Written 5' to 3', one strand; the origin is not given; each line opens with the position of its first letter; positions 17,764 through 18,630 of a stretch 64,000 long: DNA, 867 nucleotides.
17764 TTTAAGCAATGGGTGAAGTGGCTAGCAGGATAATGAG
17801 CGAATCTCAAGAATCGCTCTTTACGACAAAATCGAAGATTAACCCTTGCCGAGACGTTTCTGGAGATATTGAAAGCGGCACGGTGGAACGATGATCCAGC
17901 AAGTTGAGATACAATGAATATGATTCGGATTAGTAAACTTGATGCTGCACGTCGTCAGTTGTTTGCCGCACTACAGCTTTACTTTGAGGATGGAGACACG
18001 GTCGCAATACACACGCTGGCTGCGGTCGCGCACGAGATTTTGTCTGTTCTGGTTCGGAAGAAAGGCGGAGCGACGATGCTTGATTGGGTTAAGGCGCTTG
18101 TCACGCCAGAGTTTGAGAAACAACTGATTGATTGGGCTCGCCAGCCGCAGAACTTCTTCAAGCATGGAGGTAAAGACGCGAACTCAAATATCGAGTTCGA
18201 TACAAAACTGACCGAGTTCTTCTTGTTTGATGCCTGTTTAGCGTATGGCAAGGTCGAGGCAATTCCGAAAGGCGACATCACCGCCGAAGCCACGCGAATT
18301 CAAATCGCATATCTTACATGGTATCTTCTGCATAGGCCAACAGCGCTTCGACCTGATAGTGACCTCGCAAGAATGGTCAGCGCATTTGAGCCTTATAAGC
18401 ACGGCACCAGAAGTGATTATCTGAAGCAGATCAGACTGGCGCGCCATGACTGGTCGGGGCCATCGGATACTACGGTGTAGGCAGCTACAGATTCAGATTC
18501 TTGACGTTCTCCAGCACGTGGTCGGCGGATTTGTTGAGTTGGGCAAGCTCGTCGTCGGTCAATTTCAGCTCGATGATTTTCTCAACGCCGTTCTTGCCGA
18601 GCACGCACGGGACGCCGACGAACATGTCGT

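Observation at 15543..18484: Low-GC islet encoding an atypical Hanks kinase with three unknown partners (candidate novel defence/signalling module)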

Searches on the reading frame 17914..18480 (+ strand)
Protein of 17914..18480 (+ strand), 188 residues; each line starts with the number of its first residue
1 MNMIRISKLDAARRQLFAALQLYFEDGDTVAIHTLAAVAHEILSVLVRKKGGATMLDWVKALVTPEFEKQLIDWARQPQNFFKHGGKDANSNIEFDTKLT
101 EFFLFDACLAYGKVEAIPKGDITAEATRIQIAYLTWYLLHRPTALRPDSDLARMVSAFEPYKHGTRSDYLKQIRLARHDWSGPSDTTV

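Call 3: search_protein_families(library=pfam, proteins=[window:17914-18480:+], max_evalue=1)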
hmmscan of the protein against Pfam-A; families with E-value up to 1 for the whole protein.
window:17914-18480:+ (188 aa): 0 families

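Call 4: search_protein_families(library=padloc, proteins=[window:17914-18480:+], max_evalue=1)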
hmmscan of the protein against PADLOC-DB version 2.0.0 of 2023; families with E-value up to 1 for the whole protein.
window:17914-18480:+ (188 aa): 0 families

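Call 5: search_protein_families(library=ncbifam, proteins=[window:17914-18480:+], max_evalue=1)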
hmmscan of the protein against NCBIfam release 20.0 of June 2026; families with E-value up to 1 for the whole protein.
window:17914-18480:+ (188 aa): 0 families

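Call 12: find_homologous_proteins(query=window:17914-18480:+)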
Query window:17914-18480:+ (188 aa): 58 proteins with E <= 0.001 among 194 candidates.
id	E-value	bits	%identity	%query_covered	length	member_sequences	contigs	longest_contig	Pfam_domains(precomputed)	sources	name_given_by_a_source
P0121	5.5e-122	422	100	100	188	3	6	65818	-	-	-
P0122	3.5e-73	263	67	96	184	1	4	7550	-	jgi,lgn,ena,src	jgi:hypothetical protein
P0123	3.7e-25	106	41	82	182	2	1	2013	-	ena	-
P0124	4.0e-24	103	39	76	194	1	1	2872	-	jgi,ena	-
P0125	4.7e-24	103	49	59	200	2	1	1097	-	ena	-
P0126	1.3e-23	101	43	76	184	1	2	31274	-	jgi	jgi:hypothetical protein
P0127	2.5e-23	101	40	75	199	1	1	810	-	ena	-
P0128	5.0e-23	100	38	85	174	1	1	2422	-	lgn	-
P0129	8.4e-23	99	44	62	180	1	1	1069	-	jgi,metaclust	metaclust:\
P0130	1.2e-21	95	42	73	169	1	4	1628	-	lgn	-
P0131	2.6e-21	94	48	56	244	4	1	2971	-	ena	-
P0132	7.3e-21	92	35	95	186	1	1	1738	-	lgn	-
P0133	1.0e-20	92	37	90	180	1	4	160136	-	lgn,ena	-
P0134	2.1e-20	91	36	74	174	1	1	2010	-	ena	-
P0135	2.5e-20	91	37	78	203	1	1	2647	-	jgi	jgi:hypothetical protein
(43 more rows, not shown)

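Call 19: find_encoding_contigs(protein=window:17914-18480:+, flank=6000, max_places=8)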
Protein window:17914-18480:+ (188 aa): 7 contigs read that carry it; 5 places shown.
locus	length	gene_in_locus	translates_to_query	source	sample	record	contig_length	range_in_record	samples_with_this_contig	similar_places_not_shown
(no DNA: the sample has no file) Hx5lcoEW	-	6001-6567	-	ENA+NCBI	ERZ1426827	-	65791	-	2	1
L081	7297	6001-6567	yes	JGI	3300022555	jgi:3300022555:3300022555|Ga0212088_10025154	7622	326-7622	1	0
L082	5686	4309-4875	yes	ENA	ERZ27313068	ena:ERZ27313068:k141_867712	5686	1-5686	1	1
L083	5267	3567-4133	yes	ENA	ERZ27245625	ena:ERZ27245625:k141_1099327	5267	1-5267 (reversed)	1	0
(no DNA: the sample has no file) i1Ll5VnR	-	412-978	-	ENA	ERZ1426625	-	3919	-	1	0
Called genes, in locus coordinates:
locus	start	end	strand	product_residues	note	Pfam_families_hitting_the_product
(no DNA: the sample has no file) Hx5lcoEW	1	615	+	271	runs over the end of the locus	PF01694:Rhomboid, PF20216:DUF6576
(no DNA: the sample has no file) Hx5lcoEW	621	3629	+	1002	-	PF03710:GlnE, PF03445:DUF294 (faint), PF08335:GlnD_UR_UTase, PF03710:GlnE, PF08335:GlnD_UR_UTase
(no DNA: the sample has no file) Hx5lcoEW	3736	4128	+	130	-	-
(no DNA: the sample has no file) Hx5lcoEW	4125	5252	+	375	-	PF00069:Pkinase, PF07714:PK_Tyr_Ser-Thr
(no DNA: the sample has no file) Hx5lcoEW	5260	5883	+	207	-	-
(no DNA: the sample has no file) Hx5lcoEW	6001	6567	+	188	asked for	-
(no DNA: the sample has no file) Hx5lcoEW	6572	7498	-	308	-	PF00056:Ldh_1_N, PF02866:Ldh_1_C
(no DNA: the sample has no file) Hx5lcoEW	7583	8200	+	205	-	PF01844:HNH, PF14279:HNH_5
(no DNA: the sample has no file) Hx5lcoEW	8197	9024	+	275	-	PF02540:NAD_synthase (faint)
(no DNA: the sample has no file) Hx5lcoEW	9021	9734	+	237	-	-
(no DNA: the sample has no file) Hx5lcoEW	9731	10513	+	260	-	PF05690:ThiG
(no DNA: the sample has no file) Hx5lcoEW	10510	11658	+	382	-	PF04055:Radical_SAM, PF06968:BATS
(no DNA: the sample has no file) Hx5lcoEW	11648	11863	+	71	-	PF02597:ThiS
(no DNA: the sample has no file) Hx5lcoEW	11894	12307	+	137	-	PF12092:DUF3568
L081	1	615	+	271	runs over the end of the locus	PF01694:Rhomboid, PF20216:DUF6576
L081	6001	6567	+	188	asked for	-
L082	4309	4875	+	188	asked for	-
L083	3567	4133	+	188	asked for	-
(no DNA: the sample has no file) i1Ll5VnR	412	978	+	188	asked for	-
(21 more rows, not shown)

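Call 20: find_encoding_contigs(protein=P0122, flank=6000, max_places=6)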
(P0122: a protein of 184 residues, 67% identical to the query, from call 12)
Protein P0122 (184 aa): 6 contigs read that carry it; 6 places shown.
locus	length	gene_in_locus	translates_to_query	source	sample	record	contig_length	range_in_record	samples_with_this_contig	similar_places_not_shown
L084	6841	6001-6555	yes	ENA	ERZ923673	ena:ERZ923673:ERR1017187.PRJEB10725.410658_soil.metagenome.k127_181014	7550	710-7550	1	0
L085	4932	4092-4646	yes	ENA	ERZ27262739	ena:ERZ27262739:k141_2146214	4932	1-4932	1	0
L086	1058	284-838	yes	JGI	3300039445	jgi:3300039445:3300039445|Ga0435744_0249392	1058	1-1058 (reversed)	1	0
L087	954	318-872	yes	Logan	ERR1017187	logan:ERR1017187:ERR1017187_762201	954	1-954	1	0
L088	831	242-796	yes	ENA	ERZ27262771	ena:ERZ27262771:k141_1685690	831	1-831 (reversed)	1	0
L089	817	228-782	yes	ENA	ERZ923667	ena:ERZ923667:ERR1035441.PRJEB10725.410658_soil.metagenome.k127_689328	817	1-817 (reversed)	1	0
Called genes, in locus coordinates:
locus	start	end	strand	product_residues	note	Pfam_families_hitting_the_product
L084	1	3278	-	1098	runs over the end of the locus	PF17757:UvrB_inter, PF02559:CarD_TRCF_RID, PF00270:DEAD, PF04851:ResIII (weak), PF00271:Helicase_C, PF22590:Cas3-like_C_2 (faint), PF03461:TRCF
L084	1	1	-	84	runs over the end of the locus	-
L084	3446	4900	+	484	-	PF13231:PMT_2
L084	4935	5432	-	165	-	PF09970:DUF2204 (faint)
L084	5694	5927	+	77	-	PF10387:DUF2442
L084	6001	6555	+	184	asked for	-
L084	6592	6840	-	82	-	?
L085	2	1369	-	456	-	?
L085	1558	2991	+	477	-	PF13231:PMT_2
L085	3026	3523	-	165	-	PF09970:DUF2204 (faint)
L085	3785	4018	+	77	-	PF10387:DUF2442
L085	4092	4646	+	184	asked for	-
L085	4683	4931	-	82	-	?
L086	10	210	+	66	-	PF10387:DUF2442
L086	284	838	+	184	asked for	-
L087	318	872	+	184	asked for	-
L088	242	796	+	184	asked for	-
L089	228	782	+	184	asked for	-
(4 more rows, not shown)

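Call 30: predict_structure(alignment_id=A2)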
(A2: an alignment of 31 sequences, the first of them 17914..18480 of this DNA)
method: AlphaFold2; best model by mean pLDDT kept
length: 188 residues; sequences in the alignment: 31
mean_pLDDT: 87.1   pTM: 0.84
mean pLDDT of the five models: 87.1, 85.4, 84.0, 83.6, 82.1
residues with pLDDT >= 90: 117; 70-90: 48; 50-70: 19; < 50: 4
segments of 3 or more residues with pLDDT < 50: 185-188
pLDDT, mean of each block of 10 residues (from residue 1): 92 97 97 95 93 81 92 85 73 87 94 73 86 95 92 92 96 79 46
secondary structure, 60 per line:
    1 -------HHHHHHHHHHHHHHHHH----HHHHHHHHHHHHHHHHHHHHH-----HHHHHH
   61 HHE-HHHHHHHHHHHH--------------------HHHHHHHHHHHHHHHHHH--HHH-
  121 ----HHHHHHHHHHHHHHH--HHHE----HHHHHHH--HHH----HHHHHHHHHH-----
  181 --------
elements in order: H8-24 H29-49 H55-62 H65-76 H97-114 H125-139 H150-156 H166-175

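Call 34: fold_search(model_id=the predicted structure, library=pdb)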
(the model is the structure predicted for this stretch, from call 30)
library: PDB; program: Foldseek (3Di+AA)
matches with E <= 10: 171; with E <= 0.001: 0
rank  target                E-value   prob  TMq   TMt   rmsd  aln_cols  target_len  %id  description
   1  8vyy_A                4.0e-01  0.23  0.22  0.18  16.5       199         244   11  The crystal structure of MarE in complex with its native substrate, beta-methyl-L-tryptophan (released 2025-04-02)
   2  7zjj                  7.2e-01  0.14  0.23  0.21  13.7       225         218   11  CspZ (BbCRASP-2) from Borrelia burgdorferi strain B379 (released 2023-04-19)
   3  3c18_B                1.0e+00  0.28  0.27  0.19   9.7       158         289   11  Crystal structure of nucleotidyltransferase-like protein (ZP_00538802.1) from Exiguobacterium sibiricum 255-15 at 1.90 (released 2008-02-12)
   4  5f3q_A                1.1e+00  0.12  0.24  0.24  11.6       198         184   11  Crystal structure of a noncanonical Dicer protein from Entamoeba histolytica (released 2016-12-14)
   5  7p46_C                1.1e+00  0.11  0.20  0.16  18.1       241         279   10  Crystal Structure of Xanthomonas campestris Tryptophan 2,3-dioxygenase (TDO) (released 2021-10-06)
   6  7ri5_D                1.4e+00  0.06  0.18  0.16  17.9       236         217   12  Structure of a BAM in MSP1E3D1 nanodiscs at 4 Angstrom resolution (released 2021-12-22)
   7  8xxi                  1.4e+00  0.04  0.15  0.08  18.3       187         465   13  Structure of y+LAT1 bound with Leu (released 2025-01-22)
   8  2q00_B                1.5e+00  0.14  0.19  0.27  11.9       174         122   11  Crystal structure of the P95883_SULSO protein from Sulfolobus solfataricus. NESG target SsR10. (released 2007-05-29)
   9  5f3p_A                1.6e+00  0.15  0.29  0.28  11.1       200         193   10  Crystal structure of a noncanonical Dicer protein from Entamoeba histolytica (released 2017-02-08)
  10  1ufb_A                1.7e+00  0.51  0.32  0.43   6.2       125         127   21  Crystal structure of TT1696 from Thermus thermophilus HB8 (released 2003-11-28)
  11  9y01_A                1.7e+00  0.05  0.16  0.15  18.7       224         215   11  QatB-QatC complex in qatABCD anti-phage defense (released 2025-10-01)
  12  5cwn                  1.8e+00  0.14  0.25  0.23  12.7       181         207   20  Crystal structure of de novo designed helical repeat protein DHR71 (released 2015-12-16)
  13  1r8q_E                1.8e+00  0.08  0.21  0.21  13.7       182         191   11  FULL-LENGTH ARF1-GDP-MG IN COMPLEX WITH BREFELDIN A AND A SEC7 DOMAIN (released 2004-01-20)
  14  5cwb                  1.8e+00  0.08  0.20  0.20  14.9       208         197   12  Crystal structure of de novo designed helical repeat protein DHR4 (released 2015-12-16)
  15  9f1v                  1.8e+00  0.07  0.21  0.19  13.4       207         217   11  Crystal structure of Borrelia burgdorferi CspZ-YA (released 2025-04-16)
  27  9bj6_B                2.8e+00  0.13  0.30  0.33   9.7       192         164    9  Crystal structure of the HEPN family member AbiV, an RNase in a two-component antiphage system in Lactococcus lactis (released 2025-08-13)
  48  1o3u                  3.6e+00  0.10  0.20  0.29  12.8       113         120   17  Crystal structure of an hepn domain protein (tm0613) from thermotoga maritima at 1.75 A resolution (released 2003-04-22)
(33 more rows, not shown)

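Call 40: find_related_loci(query=A2, collection=viral_contigs, flank=6000)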
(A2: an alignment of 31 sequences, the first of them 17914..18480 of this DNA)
Query A2 (188 aa) in viral_contigs; peptide patterns used: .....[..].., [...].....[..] (x = any residue, [..] = any of these).
105 stretches matched a pattern; 14 encode a relative of the query (tblastn E <= 1e-3); 14 distinct loci.
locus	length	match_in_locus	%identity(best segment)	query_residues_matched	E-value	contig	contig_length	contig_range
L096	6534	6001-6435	34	1-151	2e-24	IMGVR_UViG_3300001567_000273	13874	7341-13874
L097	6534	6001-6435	34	1-151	2e-24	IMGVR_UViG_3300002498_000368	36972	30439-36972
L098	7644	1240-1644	36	2-143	3e-22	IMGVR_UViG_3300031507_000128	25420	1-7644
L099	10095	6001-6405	36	4-145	4e-22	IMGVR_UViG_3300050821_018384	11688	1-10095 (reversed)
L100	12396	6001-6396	34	2-142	3e-21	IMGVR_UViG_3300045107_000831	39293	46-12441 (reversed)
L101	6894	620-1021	32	4-143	1e-20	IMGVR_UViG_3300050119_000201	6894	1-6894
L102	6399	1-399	33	1-138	2e-20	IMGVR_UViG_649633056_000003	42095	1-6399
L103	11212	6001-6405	31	4-145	8e-19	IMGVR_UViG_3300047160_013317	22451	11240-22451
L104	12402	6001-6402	31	5-147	2e-17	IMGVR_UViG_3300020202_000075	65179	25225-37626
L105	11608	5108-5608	29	5-183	9e-14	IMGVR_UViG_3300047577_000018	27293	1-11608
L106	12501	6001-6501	29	5-183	2e-13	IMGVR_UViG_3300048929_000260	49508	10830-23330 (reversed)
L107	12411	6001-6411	27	4-148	3e-13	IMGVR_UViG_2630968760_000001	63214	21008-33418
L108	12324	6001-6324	32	4-111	3e-11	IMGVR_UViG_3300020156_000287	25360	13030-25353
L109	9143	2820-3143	31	4-111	1e-9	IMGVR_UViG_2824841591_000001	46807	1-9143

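Call 42: search_protein_families(library=phrogs, proteins=[window:17914-18480:+], max_evalue=1)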
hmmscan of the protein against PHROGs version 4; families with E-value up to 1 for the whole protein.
window:17914-18480:+ (188 aa): 2 families
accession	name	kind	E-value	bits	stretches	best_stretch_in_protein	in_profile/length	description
phrog_34486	-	unknown function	0.031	15.3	1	12-44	30-62/75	-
phrog_5190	-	unknown function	0.039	15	1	148-171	6-29/50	-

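Call 43: search_solved_structures(query=A2, max_evalue=10, show_alignments=2)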
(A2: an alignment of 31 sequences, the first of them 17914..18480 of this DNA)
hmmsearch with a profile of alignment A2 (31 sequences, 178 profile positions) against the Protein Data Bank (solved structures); distinct sequences matched with E-value up to 10: 0.

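Call 47: fold_search(model_id=the predicted structure, library=viral)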
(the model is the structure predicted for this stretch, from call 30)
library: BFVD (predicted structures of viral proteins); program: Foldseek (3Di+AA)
matches with E <= 10: 187; with E <= 0.001: 0
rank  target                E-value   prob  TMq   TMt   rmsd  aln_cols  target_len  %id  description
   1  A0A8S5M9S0            9.2e-02  0.66  0.25  0.12  14.2       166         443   11  Bacteriocin [Siphoviridae sp. ctv4j104]
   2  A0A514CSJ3            3.2e-01  0.15  0.20  0.17  17.4       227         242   13  Deoxyuridine 5'-triphosphate nucleotide hydrolase [Achromobacter phage Motura]
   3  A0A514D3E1            4.0e-01  0.09  0.15  0.12  16.8       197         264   15  Uncharacterized protein (Fragment) [Riboviria sp.]
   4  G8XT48                7.3e-01  0.15  0.24  0.20  17.4       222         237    9  Membrane protein S22 [Saimiriine betaherpesvirus 4]
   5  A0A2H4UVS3            8.9e-01  0.13  0.20  0.19  15.8       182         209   12  Glycosyl transferase [Bodo saltans virus]
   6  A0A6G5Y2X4            1.2e+00  0.06  0.16  0.06  20.1       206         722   10  (no name in the UniProt tables at hand)
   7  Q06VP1                1.4e+00  0.08  0.21  0.13  16.1       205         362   14  (no name in the UniProt tables at hand)
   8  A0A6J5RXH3            1.4e+00  0.06  0.19  0.16  19.0       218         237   12  Uncharacterized protein [uncultured Caudovirales phage]
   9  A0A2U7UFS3            1.8e+00  0.20  0.22  0.11  11.2       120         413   14  DUF5848 domain-containing protein [Pandoravirus macleodensis]
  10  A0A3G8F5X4            1.8e+00  0.12  0.25  0.28  12.9       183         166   12  (no name in the UniProt tables at hand)
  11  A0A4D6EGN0            1.8e+00  0.04  0.15  0.16  19.2       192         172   11  Uncharacterized protein [Pandoravirus celtis]
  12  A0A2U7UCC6            1.9e+00  0.09  0.25  0.21  13.8       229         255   13  Uncharacterized protein [Pandoravirus neocaledonia]
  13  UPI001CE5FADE         2.0e+00  0.09  0.21  0.16  11.5       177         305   13  (no name look-up for this kind of identifier)
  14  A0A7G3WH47            2.0e+00  0.03  0.14  0.08  25.0       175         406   15  Uncharacterized protein [Arthronema virus TR020]
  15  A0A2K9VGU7            2.1e+00  0.15  0.26  0.29  11.2       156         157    7  (no name in the UniProt tables at hand)
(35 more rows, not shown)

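Call 84: search_protein_families(library=pfam, alignment_id=A2, max_evalue=0.5)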
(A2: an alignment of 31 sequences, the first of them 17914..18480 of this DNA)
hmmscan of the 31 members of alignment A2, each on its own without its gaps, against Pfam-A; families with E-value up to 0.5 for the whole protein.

A. member 1, window:17914-18480:+ (188 aa): 0 families

B. families by the number of members that match (of 31 scanned): 17 families
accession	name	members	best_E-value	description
PF14555.12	UBA_4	5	0.011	UBA-like domain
PF19760.4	DUF6247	1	0.0049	Family of unknown function (DUF6247)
PF18739.6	HEPN_Apea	1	0.018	Apea-like HEPN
PF10414.14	CysG_dimeriser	1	0.036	Sirohaem synthase dimerisation region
PF24975.1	UBA_Rad5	1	0.038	Fungal Rad5 UBA-like domain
PF20150.5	2EXR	1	0.047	2EXR family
PF14911.11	MMS22L_C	1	0.085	S-phase genomic integrity recombination mediator, C-terminal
PF21558.3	Pept_S41_N_bact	1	0.12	Bacteroidetes, Peptidase, S41 family, N-terminal domain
PF14066.11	DUF4256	1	0.12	Protein of unknown function (DUF4256)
PF05168.19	HEPN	1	0.12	HEPN domain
PF23633.1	PH_GEF_YEL1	1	0.15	Guanine-nucleotide exchange factor YEL1 PH domain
PF25242.1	Ubiquitin_UBP8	1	0.17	UBP8-like, ubiquitin-like domain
PF09986.15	DUF2225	1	0.19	Uncharacterized protein conserved in bacteria (DUF2225)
PF12324.14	HTH_15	1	0.2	Helix-turn-helix domain of alkylmercury lyase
PF11025.13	GP40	1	0.22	Glycoprotein GP40 of Cryptosporidium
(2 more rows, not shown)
